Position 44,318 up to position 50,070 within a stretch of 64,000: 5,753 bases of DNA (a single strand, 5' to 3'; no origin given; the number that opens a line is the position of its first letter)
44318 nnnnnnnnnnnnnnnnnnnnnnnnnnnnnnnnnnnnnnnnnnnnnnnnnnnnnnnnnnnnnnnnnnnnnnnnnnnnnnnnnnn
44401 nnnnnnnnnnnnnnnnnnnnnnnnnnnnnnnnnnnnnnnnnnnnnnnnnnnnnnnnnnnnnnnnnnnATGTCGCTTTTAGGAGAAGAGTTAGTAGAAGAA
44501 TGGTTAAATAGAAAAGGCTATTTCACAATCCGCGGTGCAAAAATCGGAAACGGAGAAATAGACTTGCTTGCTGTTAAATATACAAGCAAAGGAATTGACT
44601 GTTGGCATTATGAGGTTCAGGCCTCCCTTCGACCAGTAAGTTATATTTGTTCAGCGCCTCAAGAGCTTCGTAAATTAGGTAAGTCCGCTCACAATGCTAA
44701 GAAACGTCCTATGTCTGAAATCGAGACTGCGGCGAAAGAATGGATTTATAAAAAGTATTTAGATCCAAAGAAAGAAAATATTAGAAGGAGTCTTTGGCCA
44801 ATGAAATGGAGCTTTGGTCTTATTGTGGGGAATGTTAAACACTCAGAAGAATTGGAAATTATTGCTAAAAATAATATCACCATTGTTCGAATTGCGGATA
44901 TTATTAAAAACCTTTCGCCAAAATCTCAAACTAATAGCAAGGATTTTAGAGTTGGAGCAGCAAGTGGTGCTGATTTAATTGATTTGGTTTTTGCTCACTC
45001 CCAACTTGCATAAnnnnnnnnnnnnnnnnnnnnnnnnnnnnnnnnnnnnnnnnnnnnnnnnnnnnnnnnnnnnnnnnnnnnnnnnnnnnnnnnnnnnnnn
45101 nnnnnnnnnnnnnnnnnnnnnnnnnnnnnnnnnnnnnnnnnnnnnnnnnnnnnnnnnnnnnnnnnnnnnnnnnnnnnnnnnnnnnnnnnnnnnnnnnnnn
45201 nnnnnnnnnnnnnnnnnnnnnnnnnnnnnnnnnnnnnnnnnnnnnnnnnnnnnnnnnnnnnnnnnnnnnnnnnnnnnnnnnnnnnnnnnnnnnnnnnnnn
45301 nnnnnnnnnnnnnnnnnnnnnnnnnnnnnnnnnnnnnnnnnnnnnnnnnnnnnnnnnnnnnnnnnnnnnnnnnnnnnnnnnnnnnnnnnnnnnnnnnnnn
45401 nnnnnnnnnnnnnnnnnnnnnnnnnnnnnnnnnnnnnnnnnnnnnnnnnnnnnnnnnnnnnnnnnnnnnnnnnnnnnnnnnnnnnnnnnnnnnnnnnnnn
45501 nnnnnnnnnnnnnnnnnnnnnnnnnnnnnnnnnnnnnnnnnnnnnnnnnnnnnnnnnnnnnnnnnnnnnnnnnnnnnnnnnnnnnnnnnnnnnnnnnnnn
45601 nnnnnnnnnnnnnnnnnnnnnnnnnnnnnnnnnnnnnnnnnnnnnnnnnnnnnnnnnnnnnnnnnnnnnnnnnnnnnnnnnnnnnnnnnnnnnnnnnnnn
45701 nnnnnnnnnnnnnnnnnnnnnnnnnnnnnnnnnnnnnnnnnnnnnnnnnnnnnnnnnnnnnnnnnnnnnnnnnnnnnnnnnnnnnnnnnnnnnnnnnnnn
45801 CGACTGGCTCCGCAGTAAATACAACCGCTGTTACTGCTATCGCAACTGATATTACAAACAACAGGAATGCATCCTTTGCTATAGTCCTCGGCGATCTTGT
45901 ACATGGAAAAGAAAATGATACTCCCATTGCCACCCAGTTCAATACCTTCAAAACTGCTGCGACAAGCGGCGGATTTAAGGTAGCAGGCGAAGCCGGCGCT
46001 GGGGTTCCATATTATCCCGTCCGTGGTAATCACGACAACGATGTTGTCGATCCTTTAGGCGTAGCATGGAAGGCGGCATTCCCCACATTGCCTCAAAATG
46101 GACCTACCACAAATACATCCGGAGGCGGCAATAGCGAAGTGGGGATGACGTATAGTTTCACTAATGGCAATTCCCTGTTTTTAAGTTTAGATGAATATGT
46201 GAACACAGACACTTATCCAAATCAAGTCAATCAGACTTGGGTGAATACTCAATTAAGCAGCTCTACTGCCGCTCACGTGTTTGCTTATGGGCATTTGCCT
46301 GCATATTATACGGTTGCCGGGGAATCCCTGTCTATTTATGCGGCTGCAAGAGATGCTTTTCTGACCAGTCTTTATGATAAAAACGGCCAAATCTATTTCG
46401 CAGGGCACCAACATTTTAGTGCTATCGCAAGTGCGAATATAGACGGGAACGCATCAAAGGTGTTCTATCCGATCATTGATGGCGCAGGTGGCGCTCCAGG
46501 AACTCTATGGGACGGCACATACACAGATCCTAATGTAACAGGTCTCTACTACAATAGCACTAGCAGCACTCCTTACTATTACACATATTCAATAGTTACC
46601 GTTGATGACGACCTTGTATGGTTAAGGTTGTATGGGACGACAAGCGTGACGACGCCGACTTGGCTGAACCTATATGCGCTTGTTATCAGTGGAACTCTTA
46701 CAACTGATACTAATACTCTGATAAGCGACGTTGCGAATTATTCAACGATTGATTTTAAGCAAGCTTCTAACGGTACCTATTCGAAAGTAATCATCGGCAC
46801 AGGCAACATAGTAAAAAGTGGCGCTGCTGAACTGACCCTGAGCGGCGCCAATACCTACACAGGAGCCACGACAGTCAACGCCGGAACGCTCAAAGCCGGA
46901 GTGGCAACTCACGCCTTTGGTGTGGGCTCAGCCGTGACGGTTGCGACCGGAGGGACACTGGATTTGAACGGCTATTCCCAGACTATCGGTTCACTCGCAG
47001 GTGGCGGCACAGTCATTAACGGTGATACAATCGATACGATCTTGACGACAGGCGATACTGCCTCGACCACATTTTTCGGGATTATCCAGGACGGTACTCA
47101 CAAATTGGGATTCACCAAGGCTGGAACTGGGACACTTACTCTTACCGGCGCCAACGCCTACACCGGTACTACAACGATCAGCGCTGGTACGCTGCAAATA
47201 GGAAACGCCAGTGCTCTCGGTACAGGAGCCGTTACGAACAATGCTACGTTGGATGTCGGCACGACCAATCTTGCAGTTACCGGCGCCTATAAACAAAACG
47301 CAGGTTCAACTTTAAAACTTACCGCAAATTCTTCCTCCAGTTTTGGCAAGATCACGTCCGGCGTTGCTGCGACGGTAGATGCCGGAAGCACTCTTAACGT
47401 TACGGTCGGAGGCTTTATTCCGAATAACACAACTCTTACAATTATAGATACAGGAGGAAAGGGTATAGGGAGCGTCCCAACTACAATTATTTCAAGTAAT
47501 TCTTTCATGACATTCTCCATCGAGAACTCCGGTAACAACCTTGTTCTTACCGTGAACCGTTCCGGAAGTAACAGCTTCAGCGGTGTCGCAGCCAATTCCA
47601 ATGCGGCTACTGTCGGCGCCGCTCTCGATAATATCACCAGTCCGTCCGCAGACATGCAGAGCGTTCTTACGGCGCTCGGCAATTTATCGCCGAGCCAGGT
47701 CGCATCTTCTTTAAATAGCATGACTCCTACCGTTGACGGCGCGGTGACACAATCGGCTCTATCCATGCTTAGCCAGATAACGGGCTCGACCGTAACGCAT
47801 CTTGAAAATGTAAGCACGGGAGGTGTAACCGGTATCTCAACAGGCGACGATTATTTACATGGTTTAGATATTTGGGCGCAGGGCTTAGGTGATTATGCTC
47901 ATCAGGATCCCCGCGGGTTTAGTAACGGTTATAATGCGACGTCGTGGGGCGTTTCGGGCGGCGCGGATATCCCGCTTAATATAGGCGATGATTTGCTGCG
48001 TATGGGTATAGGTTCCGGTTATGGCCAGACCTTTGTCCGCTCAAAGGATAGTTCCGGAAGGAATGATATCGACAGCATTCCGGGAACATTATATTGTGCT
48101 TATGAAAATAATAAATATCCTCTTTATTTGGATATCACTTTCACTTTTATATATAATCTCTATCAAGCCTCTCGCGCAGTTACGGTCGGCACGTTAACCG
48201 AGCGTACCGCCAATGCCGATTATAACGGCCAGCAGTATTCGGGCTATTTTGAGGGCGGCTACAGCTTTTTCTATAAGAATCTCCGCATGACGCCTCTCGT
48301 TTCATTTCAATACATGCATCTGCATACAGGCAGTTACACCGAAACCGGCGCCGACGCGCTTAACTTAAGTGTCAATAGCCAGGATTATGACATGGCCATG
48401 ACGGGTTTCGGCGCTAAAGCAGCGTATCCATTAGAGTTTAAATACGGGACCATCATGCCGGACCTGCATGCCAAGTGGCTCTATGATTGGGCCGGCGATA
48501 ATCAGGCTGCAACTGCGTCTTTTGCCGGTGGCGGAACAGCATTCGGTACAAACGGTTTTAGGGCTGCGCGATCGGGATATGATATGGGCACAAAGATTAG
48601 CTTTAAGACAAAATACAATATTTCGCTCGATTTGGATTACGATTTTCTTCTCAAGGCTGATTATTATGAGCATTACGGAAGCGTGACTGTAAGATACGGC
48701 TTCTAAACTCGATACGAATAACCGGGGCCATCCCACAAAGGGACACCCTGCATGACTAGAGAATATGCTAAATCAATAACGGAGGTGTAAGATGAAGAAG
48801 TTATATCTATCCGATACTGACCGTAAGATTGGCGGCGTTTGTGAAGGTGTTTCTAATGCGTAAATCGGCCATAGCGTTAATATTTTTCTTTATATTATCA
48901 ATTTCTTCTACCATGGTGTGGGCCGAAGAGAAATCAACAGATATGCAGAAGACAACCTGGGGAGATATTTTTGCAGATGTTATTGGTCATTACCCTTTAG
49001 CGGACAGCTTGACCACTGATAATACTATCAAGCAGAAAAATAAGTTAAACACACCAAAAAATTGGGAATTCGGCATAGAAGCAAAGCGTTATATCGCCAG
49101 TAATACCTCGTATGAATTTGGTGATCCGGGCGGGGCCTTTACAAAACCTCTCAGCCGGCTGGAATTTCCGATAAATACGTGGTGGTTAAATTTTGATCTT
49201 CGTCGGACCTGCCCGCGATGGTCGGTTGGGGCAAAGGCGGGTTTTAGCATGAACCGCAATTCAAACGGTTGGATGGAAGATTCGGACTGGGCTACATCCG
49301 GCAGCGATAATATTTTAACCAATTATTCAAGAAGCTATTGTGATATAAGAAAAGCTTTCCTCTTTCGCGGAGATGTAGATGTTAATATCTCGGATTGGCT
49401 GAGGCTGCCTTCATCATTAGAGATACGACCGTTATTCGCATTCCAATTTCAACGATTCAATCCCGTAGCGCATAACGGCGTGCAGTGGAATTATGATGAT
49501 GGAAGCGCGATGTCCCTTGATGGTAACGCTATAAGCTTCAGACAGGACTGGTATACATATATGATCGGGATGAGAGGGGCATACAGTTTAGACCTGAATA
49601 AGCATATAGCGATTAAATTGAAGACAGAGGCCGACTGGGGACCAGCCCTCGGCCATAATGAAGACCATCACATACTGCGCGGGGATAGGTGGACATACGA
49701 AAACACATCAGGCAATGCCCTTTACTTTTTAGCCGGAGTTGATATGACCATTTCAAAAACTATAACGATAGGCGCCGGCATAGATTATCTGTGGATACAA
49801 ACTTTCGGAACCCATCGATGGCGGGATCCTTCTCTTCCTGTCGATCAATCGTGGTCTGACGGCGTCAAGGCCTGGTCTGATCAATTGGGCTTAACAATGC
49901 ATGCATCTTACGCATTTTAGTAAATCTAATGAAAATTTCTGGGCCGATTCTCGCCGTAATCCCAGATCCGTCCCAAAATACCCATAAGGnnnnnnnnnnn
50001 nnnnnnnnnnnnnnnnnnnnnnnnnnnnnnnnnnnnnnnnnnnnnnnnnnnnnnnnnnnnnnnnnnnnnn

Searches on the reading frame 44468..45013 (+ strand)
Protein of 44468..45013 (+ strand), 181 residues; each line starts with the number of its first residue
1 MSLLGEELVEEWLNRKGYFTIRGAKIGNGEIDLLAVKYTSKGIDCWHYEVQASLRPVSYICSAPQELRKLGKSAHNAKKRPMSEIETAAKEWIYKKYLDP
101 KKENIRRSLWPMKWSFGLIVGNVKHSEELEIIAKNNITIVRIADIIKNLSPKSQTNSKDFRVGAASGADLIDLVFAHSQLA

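Call 19: search_protein_families(library=pfam, proteins=[window:44468-45013:+], max_evalue=0.01)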
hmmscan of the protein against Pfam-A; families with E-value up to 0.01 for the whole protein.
window:44468-45013:+ (181 aa): 1 family
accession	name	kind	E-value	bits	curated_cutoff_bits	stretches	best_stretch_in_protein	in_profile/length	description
PF02021.23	UPF0102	-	0.0071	17.1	23.6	0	5-52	1-41/80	Uncharacterised protein family UPF0102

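Call 27: find_encoding_contigs(protein=window:44468-45013:+, flank=10000, max_places=6)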
Protein window:44468-45013:+ (181 aa): 10 contigs read that carry it; 6 places shown.
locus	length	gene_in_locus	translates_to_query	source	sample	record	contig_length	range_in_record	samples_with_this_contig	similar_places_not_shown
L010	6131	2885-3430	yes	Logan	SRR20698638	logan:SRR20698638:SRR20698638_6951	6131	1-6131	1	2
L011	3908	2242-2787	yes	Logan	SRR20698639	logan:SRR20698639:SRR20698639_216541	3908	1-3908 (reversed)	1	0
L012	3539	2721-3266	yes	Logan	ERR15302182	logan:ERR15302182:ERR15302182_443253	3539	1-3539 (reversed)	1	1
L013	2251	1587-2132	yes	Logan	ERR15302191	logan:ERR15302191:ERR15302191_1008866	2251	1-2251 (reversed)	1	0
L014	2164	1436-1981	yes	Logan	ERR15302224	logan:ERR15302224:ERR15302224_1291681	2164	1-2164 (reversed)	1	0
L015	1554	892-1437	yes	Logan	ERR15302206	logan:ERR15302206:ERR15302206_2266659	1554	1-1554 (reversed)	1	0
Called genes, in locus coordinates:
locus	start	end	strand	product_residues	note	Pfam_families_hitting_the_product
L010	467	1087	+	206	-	-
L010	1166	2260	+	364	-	PF03235:GmrSD_N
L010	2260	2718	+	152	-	-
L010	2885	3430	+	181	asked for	-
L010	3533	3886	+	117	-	-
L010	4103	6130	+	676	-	?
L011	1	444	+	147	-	?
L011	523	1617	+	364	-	PF03235:GmrSD_N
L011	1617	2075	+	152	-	-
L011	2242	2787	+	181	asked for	-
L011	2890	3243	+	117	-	-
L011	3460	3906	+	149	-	?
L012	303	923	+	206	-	-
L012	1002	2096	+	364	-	PF03235:GmrSD_N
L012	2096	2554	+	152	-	-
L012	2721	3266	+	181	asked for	-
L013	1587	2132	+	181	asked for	-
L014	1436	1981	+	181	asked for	-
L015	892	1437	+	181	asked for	-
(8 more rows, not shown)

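Call 89: find_homologous_proteins(query=window:44468-45013:+, max_evalue=0.00001)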
Query window:44468-45013:+ (181 aa): 732 proteins with E <= 0.00001 among 824 candidates; the best 120 are listed.
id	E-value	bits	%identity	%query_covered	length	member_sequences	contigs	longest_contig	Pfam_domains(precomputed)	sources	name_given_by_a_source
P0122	1.4e-115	401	100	100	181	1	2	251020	-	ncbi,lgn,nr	ncbi:MAG: hypothetical protein NTY76_07550 [Candidatus Omnitrophica bacterium]|nr:hypothetical prote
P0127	7.5e-97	340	81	99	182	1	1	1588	-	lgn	-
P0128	4.8e-96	338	81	100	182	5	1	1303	-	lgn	-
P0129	7.8e-96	337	83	100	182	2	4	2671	-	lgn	-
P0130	4.0e-88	312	76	99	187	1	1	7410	-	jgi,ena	-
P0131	4.7e-88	311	76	99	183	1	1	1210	-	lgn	-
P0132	5.1e-84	298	74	99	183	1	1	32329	-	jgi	jgi:hypothetical protein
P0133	9.1e-73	262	64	99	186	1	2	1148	-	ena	-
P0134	2.7e-69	250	63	99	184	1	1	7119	-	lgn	-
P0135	7.8e-68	246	59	99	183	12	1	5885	-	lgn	-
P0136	9.7e-68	245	61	100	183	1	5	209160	-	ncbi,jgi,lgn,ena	jgi:hypothetical protein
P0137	2.3e-67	244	62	99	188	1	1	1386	-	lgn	-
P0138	3.3e-67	244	59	99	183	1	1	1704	-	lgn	-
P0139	7.3e-67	242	59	99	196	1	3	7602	-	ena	-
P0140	2.6e-66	241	60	99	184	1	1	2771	-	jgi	jgi:hypothetical protein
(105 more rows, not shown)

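Call 90: find_encoding_contigs(protein=P0132, flank=6000, max_places=2)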
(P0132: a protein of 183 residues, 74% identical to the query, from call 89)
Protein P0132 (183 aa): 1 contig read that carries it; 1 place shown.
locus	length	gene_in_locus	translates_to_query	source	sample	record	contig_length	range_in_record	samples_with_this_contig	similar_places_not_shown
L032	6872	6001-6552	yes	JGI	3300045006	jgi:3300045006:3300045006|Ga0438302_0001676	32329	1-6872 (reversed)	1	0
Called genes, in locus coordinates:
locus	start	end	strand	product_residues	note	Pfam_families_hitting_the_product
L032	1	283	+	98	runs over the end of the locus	-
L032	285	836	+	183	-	-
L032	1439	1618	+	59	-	-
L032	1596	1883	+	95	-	-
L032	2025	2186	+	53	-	-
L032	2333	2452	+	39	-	-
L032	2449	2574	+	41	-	-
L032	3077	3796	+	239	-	PF01435:Peptidase_M48 (weak)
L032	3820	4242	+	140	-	-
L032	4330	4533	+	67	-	PF01527:HTH_Tnp_1 (weak)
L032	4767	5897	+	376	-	PF00089:Trypsin, PF13365:Trypsin_2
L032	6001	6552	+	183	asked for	-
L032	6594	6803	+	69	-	-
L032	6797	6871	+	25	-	?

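Call 91: find_encoding_contigs(protein=P0130, flank=6000, max_places=2)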
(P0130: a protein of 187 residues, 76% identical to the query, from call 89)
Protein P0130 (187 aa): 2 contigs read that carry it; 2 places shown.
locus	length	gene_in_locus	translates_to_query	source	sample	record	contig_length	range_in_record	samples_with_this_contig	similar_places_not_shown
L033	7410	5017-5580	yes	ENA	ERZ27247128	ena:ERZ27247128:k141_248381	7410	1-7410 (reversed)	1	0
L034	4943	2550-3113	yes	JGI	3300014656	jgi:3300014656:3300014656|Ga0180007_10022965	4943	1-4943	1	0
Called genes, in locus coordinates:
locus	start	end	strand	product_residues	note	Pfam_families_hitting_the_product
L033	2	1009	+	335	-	?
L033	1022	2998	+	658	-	PF09848:SLFN-g3_helicase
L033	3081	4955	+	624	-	PF00078:RVT_1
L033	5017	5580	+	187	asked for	-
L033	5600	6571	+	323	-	-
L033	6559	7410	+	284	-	?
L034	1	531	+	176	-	?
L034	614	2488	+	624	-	PF00078:RVT_1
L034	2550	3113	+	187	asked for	-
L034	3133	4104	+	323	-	-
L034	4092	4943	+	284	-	?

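Call 94: search_protein_families(library=padloc, proteins=[window:44468-45013:+], max_evalue=0.001)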
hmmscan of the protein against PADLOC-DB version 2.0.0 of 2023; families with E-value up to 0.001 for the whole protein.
window:44468-45013:+ (181 aa): 0 families

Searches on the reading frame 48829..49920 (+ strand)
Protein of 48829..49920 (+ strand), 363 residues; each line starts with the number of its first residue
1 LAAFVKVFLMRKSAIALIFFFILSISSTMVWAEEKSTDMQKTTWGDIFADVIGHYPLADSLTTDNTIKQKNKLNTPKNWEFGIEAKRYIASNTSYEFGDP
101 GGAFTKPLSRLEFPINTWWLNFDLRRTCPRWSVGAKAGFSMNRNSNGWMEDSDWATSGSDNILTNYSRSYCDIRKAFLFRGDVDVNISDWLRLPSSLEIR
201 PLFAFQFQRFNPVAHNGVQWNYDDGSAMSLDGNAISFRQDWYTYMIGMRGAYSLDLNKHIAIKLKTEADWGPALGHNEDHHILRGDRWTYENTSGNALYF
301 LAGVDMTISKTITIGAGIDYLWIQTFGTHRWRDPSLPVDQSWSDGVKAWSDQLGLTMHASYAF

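Call 19: search_protein_families(library=pfam, proteins=[window:48829-49920:+], max_evalue=0.01)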
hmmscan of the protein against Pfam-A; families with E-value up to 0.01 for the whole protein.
window:48829-49920:+ (363 aa): 2 families
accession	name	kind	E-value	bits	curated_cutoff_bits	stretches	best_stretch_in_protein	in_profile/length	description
PF01278.26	Omptin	-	6.9e-16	58.6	22.6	1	127-313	53-230/283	Omptin family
PF13505.12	OMP_b-brl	-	0.0039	17.8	28.7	0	233-326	70-162/175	Outer membrane protein beta-barrel domain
